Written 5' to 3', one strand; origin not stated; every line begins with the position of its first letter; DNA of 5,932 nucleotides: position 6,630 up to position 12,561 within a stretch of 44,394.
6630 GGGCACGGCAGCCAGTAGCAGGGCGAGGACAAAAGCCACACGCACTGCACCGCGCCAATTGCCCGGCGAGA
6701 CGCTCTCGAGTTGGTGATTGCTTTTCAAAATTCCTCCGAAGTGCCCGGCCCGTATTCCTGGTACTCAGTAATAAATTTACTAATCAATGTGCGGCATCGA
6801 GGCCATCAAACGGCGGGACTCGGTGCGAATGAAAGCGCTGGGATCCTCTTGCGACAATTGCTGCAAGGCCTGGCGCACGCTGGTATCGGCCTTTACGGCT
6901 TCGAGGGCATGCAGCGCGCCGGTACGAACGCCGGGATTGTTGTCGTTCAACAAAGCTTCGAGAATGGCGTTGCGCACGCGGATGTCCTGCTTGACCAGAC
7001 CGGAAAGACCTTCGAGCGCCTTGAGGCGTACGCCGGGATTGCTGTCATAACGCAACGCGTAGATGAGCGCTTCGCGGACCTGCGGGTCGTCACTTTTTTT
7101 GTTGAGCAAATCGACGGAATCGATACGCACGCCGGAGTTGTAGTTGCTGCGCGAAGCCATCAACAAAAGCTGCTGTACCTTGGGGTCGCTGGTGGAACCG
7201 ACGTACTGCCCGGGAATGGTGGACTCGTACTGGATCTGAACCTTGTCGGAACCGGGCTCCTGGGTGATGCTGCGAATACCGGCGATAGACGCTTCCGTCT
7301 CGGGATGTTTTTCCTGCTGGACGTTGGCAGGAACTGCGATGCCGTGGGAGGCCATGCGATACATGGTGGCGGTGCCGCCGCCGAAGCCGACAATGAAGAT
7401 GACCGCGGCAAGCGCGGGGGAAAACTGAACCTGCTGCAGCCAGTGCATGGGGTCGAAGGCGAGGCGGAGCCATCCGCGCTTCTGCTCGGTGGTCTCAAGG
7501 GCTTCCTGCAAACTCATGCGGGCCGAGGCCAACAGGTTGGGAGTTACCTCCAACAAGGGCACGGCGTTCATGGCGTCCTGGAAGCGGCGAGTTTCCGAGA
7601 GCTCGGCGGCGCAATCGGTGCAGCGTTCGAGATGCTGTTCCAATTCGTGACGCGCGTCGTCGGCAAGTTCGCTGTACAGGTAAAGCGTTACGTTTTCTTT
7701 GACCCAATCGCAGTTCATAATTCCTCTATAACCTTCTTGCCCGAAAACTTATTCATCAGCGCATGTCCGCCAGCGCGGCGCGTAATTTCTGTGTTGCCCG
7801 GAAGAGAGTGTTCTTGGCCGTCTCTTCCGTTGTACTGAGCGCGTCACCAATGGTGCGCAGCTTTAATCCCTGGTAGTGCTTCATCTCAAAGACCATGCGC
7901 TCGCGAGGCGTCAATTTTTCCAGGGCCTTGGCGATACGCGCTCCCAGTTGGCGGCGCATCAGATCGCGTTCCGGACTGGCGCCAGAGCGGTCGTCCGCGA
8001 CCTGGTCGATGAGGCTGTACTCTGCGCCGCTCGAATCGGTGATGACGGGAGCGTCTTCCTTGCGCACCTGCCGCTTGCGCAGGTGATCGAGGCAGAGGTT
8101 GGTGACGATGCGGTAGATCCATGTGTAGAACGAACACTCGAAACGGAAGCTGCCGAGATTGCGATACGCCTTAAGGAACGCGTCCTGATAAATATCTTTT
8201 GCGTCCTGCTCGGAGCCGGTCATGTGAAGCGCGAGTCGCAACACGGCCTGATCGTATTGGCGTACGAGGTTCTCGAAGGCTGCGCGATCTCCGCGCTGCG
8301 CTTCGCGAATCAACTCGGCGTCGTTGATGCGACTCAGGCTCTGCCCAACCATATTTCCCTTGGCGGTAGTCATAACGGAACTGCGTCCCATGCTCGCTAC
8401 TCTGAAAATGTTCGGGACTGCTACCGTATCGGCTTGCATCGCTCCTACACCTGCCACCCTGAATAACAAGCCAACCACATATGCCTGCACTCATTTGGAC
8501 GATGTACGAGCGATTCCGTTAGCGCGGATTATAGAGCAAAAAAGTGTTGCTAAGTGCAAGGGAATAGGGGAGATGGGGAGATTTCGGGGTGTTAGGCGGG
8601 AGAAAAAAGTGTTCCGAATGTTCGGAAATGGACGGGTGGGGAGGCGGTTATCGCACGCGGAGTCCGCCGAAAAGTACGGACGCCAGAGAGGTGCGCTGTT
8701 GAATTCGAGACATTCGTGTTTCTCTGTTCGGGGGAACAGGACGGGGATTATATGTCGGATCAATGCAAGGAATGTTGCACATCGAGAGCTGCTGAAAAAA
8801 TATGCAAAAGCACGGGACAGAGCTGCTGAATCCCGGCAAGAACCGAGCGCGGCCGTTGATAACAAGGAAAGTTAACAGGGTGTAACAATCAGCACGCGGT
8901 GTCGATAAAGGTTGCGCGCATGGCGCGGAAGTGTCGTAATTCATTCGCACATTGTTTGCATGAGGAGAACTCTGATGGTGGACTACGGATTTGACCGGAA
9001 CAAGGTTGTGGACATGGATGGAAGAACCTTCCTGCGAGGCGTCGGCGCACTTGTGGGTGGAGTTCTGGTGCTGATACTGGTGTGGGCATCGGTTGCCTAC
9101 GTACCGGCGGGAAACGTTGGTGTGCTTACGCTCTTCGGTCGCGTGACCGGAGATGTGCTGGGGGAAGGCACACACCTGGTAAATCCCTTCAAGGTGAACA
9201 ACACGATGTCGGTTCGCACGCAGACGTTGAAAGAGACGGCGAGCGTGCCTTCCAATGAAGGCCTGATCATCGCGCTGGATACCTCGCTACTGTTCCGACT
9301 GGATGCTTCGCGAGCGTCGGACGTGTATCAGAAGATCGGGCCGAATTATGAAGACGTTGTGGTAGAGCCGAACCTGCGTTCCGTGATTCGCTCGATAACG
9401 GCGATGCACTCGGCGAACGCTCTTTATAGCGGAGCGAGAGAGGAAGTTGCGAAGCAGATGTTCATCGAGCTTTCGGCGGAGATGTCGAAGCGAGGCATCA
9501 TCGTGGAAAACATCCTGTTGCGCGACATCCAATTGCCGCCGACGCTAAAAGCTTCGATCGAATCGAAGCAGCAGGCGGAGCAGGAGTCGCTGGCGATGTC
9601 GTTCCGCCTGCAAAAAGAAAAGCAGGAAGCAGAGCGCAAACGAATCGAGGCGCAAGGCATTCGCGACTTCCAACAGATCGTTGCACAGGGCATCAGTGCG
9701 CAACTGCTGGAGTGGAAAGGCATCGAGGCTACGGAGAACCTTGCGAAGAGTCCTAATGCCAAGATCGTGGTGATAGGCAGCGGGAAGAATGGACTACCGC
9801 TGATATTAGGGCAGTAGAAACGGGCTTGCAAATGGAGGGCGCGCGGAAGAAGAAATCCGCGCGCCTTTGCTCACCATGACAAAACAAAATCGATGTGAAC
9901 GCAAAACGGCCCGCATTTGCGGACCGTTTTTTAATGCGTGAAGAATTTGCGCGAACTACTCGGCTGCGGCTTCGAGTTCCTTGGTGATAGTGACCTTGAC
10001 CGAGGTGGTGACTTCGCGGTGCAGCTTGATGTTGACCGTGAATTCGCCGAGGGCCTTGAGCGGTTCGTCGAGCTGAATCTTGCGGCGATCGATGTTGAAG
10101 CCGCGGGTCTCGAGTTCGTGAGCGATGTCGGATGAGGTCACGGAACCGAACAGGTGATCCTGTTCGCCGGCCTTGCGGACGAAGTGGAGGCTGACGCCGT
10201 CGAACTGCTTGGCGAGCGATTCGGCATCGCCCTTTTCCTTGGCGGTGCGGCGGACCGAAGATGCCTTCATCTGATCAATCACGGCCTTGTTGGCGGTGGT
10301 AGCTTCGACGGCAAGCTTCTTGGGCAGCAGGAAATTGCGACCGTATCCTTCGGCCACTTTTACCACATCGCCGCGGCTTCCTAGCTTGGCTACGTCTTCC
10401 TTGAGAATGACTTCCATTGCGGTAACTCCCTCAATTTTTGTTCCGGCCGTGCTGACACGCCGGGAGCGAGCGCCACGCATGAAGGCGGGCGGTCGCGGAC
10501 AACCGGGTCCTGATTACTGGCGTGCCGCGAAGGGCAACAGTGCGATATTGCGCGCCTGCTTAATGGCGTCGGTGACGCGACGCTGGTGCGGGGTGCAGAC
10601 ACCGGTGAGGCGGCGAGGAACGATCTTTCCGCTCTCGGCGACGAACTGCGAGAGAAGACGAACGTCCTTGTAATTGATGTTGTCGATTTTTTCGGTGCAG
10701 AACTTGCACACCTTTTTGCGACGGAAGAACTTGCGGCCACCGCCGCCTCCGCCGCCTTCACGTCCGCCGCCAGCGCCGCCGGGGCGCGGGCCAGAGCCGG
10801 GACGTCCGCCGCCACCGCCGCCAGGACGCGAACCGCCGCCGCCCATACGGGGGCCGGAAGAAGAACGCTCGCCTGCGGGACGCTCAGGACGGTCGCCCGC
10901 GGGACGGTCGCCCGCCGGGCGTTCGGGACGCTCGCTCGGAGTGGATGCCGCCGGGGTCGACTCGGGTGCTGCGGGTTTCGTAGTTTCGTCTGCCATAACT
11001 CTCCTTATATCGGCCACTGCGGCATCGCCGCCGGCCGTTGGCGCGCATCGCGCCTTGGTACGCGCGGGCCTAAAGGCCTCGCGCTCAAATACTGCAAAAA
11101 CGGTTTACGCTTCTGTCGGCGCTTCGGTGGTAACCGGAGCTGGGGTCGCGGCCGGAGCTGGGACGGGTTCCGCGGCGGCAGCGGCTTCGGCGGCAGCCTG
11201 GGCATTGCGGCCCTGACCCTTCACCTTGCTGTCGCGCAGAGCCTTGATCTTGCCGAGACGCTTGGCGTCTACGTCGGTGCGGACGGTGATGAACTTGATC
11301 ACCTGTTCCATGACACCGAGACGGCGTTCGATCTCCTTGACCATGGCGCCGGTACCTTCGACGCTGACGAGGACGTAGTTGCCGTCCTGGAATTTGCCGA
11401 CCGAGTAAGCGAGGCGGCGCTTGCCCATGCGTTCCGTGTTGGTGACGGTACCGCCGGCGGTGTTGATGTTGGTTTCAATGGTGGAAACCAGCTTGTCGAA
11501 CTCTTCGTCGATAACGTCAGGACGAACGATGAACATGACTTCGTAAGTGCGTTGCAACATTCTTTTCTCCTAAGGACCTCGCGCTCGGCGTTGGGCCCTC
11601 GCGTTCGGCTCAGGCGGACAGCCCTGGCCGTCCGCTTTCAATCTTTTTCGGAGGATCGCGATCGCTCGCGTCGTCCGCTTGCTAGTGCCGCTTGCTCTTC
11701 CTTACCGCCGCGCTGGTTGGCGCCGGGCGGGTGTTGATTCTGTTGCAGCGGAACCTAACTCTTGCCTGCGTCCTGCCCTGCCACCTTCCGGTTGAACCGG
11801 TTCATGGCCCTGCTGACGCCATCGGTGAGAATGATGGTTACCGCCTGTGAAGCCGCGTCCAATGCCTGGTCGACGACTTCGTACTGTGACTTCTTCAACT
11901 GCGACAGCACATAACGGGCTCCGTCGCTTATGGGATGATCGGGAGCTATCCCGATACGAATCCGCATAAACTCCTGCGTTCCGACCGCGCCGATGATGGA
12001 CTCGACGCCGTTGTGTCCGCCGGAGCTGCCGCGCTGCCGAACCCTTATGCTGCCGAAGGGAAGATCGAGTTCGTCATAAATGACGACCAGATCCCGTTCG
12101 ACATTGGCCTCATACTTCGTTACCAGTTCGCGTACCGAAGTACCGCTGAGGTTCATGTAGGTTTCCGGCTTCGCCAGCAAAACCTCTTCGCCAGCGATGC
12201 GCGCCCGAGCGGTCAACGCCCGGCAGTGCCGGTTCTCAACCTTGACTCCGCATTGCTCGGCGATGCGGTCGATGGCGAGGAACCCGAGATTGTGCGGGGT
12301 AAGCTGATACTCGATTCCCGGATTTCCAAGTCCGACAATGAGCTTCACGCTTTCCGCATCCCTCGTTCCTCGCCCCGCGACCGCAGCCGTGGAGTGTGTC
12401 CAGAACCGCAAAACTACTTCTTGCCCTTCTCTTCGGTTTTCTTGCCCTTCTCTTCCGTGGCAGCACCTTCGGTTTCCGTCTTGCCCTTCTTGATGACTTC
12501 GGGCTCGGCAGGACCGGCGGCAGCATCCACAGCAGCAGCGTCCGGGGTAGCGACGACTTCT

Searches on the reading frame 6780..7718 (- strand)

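Call 34: search_protein_families(library=pfam, proteins=[window:6780-7718:-], max_evalue=0.00001)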
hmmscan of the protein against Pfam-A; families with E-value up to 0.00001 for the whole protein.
window:6780-7718:- (312 aa): 3 families
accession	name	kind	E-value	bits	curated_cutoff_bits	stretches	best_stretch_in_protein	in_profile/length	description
PF13646.12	HEAT_2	-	4.2e-12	46.6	27.7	1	216-303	2-85/88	HEAT repeats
PF02985.28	HEAT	-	1.1e-07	31.9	23.5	0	252-274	4-26/31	HEAT repeat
PF13490.11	zf-HC2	-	2.8e-07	31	22.2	1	3-37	1-35/35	Putative zinc-finger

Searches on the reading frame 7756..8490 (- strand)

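Call 34: search_protein_families(library=pfam, proteins=[window:7756-8490:-], max_evalue=0.00001)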
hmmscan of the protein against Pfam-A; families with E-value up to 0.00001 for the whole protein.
window:7756-8490:- (244 aa): 3 families
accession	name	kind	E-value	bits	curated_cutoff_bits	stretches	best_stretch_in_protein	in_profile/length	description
PF04542.20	Sigma70_r2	-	7.3e-20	71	24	1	75-141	1-69/71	Sigma-70 region 2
PF08281.18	Sigma70_r4_2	-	3.8e-11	42.9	25.7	1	185-236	3-54/54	Sigma-70, region 4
PF04545.22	Sigma70_r4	-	1.4e-10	41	24.1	1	189-238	1-50/50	Sigma-70, region 4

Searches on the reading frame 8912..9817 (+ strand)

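Call 34: search_protein_families(library=pfam, proteins=[window:8912-9817:+], max_evalue=0.00001)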
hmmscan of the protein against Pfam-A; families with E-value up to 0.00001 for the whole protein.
window:8912-9817:+ (301 aa): 1 family
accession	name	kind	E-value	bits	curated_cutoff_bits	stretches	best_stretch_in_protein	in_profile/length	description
PF01145.31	Band_7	-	2.9e-33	115.8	23.6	1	64-241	3-173/176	SPFH domain / Band 7 family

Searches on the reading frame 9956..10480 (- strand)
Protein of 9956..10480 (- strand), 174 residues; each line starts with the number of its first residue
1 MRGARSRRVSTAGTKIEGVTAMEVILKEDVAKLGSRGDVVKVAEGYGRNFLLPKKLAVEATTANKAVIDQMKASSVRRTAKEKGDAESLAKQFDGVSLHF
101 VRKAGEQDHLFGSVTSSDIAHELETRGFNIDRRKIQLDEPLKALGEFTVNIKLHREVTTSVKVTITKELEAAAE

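Call 34: search_protein_families(library=pfam, proteins=[window:9956-10480:-], max_evalue=0.00001)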
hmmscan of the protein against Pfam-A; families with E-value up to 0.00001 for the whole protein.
window:9956-10480:- (174 aa): 2 families
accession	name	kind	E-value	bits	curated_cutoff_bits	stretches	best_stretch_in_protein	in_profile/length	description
PF03948.19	Ribosomal_L9_C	-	8.5e-28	97.1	23.2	1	85-166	2-85/86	Ribosomal protein L9, C-terminal domain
PF01281.25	Ribosomal_L9_N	-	4.4e-22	77.8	20.7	1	22-66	1-45/47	Ribosomal protein L9, N-terminal domain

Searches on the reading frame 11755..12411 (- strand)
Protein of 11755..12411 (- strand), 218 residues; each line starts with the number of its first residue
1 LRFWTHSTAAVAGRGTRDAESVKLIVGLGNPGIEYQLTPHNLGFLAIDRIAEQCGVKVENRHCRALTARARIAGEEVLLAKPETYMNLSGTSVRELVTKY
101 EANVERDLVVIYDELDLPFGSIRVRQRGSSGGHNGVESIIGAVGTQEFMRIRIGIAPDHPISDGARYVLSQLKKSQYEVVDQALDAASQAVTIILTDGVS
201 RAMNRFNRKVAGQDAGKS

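Call 34: search_protein_families(library=pfam, proteins=[window:11755-12411:-], max_evalue=0.00001)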
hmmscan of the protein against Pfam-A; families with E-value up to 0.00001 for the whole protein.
window:11755-12411:- (218 aa): 1 family
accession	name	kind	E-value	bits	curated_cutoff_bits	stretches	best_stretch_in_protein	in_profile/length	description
PF01195.25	Pept_tRNA_hydro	-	1.7e-63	214.2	27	1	24-207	1-183/183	Peptidyl-tRNA hydrolase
